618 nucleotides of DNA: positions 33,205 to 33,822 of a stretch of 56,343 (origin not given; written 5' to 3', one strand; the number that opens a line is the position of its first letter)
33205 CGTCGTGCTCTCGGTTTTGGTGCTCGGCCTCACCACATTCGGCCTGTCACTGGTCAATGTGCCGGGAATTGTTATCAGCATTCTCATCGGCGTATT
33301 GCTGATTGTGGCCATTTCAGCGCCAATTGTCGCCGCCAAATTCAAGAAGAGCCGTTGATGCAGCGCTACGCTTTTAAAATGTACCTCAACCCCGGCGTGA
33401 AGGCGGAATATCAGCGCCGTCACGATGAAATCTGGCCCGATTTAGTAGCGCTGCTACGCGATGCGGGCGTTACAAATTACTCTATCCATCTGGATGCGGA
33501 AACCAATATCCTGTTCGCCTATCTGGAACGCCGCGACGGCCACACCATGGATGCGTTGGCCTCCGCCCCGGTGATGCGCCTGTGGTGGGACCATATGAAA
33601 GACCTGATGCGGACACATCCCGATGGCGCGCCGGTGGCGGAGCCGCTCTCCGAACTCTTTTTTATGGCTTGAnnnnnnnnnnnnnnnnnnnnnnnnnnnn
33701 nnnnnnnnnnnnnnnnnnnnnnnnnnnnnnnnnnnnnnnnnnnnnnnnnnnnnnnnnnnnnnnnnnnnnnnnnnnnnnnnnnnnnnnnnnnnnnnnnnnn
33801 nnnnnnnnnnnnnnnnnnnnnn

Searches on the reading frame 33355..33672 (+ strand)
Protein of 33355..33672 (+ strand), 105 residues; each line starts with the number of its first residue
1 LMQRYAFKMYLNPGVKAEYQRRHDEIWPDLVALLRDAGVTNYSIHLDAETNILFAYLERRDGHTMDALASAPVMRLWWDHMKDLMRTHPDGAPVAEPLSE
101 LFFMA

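Call 72: search_protein_families(library=ncbifam, proteins=[window:33355-33672:+], max_evalue=1e-10)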
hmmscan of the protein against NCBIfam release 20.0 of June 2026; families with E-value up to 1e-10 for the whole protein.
window:33355-33672:+ (105 aa): 1 family
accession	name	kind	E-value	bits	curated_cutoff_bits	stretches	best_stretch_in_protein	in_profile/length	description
TIGR02625.1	YiiL_rotase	equivalog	3.3e-33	114.1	99.6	1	4-104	1-101/102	L-rhamnose mutarotase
